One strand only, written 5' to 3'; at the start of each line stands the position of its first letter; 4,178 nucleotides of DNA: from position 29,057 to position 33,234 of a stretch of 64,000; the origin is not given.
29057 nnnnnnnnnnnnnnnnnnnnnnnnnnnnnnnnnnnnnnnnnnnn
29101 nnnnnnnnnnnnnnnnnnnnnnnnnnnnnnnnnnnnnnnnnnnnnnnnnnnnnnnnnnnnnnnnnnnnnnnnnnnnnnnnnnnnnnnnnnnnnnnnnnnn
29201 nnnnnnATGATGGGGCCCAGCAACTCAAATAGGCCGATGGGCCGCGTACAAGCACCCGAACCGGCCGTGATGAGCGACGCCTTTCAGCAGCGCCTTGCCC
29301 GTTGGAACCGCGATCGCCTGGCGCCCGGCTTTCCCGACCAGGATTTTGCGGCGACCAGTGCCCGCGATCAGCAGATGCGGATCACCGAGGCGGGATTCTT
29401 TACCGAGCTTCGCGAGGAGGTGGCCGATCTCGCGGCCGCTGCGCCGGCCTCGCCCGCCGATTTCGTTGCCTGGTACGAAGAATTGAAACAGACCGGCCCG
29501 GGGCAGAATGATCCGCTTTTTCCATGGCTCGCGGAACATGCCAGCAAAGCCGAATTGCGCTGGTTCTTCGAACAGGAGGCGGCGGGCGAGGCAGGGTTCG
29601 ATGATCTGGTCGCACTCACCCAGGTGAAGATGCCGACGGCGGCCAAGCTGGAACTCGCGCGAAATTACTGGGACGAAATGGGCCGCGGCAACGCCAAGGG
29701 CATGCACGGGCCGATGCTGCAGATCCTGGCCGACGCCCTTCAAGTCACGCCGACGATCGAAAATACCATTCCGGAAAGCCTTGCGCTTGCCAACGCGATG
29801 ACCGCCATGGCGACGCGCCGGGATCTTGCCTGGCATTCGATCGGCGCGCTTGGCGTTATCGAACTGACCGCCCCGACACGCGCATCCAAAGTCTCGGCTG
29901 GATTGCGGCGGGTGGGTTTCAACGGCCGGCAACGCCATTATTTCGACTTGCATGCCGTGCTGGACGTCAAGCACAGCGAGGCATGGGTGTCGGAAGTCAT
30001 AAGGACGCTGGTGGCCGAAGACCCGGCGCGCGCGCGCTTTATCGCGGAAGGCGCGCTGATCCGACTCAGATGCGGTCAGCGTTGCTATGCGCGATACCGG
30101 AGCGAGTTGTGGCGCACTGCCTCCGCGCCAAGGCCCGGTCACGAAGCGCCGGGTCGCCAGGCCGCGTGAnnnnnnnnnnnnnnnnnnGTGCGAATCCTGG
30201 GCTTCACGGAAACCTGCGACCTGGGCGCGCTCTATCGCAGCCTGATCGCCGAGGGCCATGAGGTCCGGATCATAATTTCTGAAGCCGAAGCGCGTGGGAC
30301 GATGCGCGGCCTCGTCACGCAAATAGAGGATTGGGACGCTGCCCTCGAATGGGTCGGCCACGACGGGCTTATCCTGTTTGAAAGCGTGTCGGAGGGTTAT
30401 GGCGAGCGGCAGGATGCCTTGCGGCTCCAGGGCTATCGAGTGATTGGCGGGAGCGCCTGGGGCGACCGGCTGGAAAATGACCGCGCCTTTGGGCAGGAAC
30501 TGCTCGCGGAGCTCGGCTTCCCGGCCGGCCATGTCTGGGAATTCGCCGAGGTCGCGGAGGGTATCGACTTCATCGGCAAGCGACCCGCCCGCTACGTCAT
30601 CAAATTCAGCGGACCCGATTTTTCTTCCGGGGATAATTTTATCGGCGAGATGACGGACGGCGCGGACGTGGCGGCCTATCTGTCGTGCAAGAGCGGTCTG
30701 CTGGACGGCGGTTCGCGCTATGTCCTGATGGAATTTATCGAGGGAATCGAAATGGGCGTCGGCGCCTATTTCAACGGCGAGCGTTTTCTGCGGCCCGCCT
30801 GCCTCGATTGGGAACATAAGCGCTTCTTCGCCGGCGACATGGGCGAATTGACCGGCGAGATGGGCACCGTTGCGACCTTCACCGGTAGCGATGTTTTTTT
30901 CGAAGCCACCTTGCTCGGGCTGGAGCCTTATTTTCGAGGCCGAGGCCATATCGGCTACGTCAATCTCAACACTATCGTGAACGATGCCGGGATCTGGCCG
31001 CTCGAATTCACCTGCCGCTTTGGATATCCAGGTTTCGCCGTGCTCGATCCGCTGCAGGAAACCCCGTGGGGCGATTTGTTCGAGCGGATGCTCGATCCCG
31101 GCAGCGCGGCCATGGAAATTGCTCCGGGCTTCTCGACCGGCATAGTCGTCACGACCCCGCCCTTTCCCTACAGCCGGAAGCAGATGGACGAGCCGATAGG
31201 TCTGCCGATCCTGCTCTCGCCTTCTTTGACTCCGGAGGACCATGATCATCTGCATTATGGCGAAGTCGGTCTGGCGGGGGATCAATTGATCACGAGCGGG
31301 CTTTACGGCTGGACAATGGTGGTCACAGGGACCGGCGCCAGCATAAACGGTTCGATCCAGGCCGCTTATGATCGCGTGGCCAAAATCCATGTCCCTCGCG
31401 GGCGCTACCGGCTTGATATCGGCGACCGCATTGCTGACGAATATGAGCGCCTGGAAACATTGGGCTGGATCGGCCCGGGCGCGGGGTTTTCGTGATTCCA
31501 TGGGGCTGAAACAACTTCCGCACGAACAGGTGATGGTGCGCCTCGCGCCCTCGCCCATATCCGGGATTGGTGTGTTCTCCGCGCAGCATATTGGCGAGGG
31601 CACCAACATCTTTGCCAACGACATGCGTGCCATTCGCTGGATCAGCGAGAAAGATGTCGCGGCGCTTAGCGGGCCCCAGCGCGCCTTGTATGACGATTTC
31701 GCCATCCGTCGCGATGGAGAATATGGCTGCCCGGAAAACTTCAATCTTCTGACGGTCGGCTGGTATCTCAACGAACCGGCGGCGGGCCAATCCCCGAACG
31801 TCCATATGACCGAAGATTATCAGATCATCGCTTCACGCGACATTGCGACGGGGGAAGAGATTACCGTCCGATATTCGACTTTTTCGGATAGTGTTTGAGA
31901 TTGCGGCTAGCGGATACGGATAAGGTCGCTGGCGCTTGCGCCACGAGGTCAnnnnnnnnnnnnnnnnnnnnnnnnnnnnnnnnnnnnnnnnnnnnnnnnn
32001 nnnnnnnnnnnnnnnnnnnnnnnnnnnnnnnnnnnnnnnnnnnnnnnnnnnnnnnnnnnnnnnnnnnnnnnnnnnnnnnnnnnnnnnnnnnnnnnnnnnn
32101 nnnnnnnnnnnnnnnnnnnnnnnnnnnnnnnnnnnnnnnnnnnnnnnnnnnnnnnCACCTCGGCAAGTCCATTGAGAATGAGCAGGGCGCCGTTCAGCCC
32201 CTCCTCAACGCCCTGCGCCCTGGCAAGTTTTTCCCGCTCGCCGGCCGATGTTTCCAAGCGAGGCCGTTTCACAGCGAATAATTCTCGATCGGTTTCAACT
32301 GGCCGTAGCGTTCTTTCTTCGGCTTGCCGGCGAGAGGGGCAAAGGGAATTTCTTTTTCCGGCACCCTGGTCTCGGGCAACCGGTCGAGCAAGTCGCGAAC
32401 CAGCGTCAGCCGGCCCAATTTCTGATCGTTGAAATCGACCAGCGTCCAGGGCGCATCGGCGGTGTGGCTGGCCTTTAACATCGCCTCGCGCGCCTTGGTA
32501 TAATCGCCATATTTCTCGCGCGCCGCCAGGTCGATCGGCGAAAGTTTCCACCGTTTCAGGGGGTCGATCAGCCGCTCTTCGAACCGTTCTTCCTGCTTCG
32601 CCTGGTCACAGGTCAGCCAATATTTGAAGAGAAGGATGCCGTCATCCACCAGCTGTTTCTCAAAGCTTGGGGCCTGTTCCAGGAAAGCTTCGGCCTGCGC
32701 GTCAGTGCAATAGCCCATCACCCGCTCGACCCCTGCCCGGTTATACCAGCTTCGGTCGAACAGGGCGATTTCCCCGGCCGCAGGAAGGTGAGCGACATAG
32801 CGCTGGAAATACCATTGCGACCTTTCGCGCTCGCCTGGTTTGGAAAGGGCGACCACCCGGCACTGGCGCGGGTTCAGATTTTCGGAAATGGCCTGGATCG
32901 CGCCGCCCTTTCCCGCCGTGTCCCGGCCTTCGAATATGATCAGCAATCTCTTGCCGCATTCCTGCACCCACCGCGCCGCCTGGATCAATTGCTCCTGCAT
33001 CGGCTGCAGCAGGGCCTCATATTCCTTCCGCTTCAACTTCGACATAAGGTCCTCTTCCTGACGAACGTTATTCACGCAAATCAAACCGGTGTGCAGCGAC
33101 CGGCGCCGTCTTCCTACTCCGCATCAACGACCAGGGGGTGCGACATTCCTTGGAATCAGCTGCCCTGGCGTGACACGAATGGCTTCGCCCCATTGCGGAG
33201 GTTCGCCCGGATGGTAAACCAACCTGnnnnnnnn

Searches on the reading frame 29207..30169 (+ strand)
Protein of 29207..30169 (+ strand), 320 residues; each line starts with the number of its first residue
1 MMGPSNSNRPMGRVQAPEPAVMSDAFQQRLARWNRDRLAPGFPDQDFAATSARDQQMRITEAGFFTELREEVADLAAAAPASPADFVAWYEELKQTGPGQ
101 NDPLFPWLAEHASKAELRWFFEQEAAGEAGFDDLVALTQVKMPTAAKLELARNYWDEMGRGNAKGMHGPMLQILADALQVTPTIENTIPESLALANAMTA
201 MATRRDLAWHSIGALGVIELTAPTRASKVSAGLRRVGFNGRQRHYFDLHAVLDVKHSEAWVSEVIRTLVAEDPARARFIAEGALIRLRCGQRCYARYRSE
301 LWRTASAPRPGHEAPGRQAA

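Call 4: search_protein_families(library=pfam, proteins=[window:29207-30169:+], max_evalue=0.01)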
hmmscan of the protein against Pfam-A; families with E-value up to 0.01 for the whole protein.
window:29207-30169:+ (320 aa): 1 family
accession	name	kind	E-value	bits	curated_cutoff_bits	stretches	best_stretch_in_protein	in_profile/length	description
PF14518.11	Haem_oxygenas_2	-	7.4e-42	143.6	28.9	1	118-290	1-176/177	Iron-containing redox enzyme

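Call 20: search_protein_families(library=ncbifam, proteins=[window:29207-30169:+], max_evalue=0.01)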
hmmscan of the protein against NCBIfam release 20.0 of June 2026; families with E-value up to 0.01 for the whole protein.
window:29207-30169:+ (320 aa): 1 family
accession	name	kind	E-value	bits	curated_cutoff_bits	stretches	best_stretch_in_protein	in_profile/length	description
NF042919.1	ChlAlygly_Syn_BesC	equivalog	6.8e-06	25.7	500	1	209-285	163-237/257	4-chloro-allylglycine synthase BesC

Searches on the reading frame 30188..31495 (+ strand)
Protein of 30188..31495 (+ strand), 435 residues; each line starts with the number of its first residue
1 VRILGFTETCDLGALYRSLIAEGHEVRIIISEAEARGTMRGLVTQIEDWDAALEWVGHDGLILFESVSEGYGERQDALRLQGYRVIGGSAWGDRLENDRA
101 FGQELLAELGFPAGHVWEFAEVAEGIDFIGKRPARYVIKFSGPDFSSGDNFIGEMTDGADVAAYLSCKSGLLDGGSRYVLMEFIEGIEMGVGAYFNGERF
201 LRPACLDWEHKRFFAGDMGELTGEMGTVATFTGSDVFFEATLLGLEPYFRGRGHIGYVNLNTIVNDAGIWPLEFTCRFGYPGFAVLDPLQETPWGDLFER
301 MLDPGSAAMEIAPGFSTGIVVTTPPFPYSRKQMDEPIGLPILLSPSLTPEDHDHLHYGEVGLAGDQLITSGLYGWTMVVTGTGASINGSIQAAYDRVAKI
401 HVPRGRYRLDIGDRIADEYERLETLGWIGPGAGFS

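Call 4: search_protein_families(library=pfam, proteins=[window:30188-31495:+], max_evalue=0.01)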
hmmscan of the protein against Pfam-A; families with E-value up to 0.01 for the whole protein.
window:30188-31495:+ (435 aa): 2 families
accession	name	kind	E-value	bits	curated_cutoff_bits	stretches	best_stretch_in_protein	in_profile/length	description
PF01071.24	GARS_A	-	2.7e-09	37.6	27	1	98-232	2-136/194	Phosphoribosylglycinamide synthetase, ATP-grasp (A) domain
PF02843.22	GARS_C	-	1.6e-06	28.8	34.8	1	350-414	29-92/92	Phosphoribosylglycinamide synthetase, C domain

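Call 20: search_protein_families(library=ncbifam, proteins=[window:30188-31495:+], max_evalue=0.01)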
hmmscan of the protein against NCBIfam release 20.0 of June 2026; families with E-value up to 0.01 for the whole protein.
window:30188-31495:+ (435 aa): 1 family
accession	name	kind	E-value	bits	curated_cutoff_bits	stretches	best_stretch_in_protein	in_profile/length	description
TIGR00877.1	purD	equivalog_domain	4.2e-23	81.8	288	1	76-415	82-423/425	phosphoribosylamine--glycine ligase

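Call 38: find_homologous_proteins(query=window:30188-31495:+, max_evalue=1e-20)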
Query window:30188-31495:+ (435 aa): 4398 proteins with E <= 1e-20 among 8000 candidates; the best 120 are listed.
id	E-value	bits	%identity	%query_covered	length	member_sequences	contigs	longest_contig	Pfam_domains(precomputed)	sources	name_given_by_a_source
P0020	1.7e-297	1005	100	100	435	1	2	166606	PF02843.23,PF01071.25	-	-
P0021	1.3e-203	695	71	98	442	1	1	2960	PF02843.23,PF01071.25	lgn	-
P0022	1.3e-195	669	68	99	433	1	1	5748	PF02843.23,PF01071.25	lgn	-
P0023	8.0e-191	653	65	99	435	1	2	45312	PF02843.23,PF01071.25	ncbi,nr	ncbi:MAG: hypothetical protein ABR588_04125 [Sphingomicrobium sp.]|nr:hypothetical protein [Sphingom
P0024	1.6e-190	652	67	99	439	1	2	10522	PF02843.23,PF01071.25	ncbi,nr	ncbi:MAG: phosphoribosylamine--glycine ligase [Sphingomonadaceae bacterium]|nr:phosphoribosylamine--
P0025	1.3e-188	646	67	98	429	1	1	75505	PF02843.23,PF01071.25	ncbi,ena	-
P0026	3.9e-186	637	66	98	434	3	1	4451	PF02843.23,PF01071.25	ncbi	ncbi:MAG: hypothetical protein ACXWUN_08080 [Allosphingosinicella sp.]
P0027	6.3e-186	637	65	99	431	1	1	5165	PF02843.23,PF01071.25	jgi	jgi:phosphoribosylamine--glycine ligase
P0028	3.2e-185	634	66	98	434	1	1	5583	PF02843.23,PF01071.25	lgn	-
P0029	6.0e-185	633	64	98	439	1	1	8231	PF02843.23,PF01071.25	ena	-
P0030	1.4e-184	632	64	100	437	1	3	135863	PF02843.23,PF01071.25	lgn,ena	-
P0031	2.0e-184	632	66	98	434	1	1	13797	PF02843.23,PF01071.25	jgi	jgi:phosphoribosylamine---glycine ligase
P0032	4.4e-184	631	64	98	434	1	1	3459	PF02843.23,PF01071.25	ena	-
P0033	1.1e-183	629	64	99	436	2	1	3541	PF02843.23,PF01071.25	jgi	-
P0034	1.3e-183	629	64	98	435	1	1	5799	PF02843.23,PF01071.25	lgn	-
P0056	2.6e-180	618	64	99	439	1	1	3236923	PF02843.23,PF01071.25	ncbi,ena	-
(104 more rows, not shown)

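Call 39: find_encoding_contigs(protein=P0023, flank=6000, max_places=2)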
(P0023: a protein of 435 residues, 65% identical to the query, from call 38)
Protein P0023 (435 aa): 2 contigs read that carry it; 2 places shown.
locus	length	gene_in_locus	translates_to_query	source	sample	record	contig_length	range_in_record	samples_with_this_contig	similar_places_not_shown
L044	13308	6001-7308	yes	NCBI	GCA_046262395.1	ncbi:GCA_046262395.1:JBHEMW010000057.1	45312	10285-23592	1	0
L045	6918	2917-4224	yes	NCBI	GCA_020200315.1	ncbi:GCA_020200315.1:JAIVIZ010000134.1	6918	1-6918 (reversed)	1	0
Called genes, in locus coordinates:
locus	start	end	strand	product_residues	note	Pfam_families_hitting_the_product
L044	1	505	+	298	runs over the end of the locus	-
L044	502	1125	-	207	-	PF00730:HhH-GPD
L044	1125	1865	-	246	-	PF08032:SpoU_sub_bind (weak), PF00588:SpoU_methylase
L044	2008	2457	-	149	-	-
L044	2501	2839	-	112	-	-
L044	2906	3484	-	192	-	PF08281:Sigma70_r4_2 (weak), PF00196:GerE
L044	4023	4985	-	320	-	PF05175:MTS, PF06325:PrmA, PF13847:Methyltransf_31, PF08241:Methyltransf_11 (weak), PF13649:Methyltransf_25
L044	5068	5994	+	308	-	PF14518:Haem_oxygenas_2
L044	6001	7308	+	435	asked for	PF01071:GARS_A, PF02843:GARS_C (weak)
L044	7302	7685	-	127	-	-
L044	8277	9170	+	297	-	PF02735:Ku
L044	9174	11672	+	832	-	PF13298:LigD_N, PF01068:DNA_ligase_A_M, PF04679:DNA_ligase_A_C, PF21686:LigD_Prim-Pol, PF01896:DNA_primase_S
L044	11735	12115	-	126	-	-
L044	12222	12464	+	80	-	-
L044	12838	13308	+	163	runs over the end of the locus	PF02381:MraZ (faint)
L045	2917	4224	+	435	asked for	PF01071:GARS_A, PF02843:GARS_C (weak)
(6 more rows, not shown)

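Call 40: find_encoding_contigs(protein=P0056, flank=6000, max_places=2)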
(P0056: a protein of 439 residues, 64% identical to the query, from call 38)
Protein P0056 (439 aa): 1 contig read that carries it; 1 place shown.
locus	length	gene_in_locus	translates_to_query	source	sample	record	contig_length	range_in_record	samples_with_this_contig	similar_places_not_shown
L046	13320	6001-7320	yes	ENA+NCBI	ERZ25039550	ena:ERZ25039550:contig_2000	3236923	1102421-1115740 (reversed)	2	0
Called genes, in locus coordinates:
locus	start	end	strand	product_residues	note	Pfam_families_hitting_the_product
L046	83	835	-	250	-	PF03544:TonB_C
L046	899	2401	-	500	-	PF00370:FGGY_N, PF02782:FGGY_C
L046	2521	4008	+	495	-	PF01266:DAO, PF16901:DAO_C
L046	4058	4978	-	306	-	PF05175:MTS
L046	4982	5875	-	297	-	PF14518:Haem_oxygenas_2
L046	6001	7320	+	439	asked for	PF01071:GARS_A, PF02843:GARS_C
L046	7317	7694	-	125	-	PF00856:SET (weak)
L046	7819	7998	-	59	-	-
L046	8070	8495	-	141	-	PF01196:Ribosomal_L17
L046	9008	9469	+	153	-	PF09537:DUF2383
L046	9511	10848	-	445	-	PF03237:Terminase_6N, PF17289:Terminase_6C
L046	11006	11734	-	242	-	-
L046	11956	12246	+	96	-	-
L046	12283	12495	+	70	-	-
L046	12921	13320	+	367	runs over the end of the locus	PF01555:N6_N4_Mtase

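Call 50: find_encoding_contigs(protein=P0020, flank=5000, max_places=2)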
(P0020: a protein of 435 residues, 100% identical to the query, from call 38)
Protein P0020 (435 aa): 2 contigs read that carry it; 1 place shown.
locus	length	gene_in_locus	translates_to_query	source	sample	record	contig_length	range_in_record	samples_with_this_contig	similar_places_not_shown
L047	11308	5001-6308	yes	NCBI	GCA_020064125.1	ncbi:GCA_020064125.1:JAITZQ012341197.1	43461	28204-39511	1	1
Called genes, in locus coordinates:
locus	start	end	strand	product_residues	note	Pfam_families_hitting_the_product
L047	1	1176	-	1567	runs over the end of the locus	PF21075:GDH_ACT1, PF21073:GDH_HM1, PF21076:GDH_ACT2, PF21079:GDH_HM2 (weak), PF21077:GDH_ACT3, PF21078:GDH_HM3, PF05088:Bac_GDH_CD, PF21074:GDH_C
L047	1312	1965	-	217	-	-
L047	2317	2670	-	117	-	-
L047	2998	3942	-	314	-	PF08241:Methyltransf_11 (faint), PF05175:MTS, PF06325:PrmA (weak), PF13847:Methyltransf_31 (weak), PF13649:Methyltransf_25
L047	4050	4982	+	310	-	PF14518:Haem_oxygenas_2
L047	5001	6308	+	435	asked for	PF01071:GARS_A, PF02843:GARS_C (weak)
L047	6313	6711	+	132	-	PF00856:SET (weak)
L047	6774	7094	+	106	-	-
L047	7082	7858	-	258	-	PF03976:PPK2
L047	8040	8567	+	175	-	PF13622:4HBT_3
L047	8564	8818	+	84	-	PF20789:4HBT_3C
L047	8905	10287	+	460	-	PF13487:HD_5, PF01966:HD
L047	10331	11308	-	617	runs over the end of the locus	PF05960:DUF885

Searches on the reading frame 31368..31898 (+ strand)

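Call 4: search_protein_families(library=pfam, proteins=[window:31368-31898:+], max_evalue=0.01)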
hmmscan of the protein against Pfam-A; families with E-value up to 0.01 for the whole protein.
window:31368-31898:+ (176 aa): 1 family
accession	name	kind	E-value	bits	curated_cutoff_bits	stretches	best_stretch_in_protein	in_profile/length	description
PF00856.33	SET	-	2.7e-05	25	22.4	1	66-169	1-104/105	SET domain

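Call 20: search_protein_families(library=ncbifam, proteins=[window:31368-31898:+], max_evalue=0.01)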
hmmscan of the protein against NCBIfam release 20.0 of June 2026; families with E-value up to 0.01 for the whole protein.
window:31368-31898:+ (176 aa): 0 families

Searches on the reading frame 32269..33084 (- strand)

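Call 4: search_protein_families(library=pfam, proteins=[window:32269-33084:-], max_evalue=0.01)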
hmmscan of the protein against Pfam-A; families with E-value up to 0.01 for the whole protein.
window:32269-33084:- (271 aa): 1 family
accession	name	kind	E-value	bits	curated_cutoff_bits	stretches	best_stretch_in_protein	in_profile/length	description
PF03976.20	PPK2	-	1.3e-89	300.2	22.3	1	17-240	2-225/229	Polyphosphate kinase 2 (PPK2)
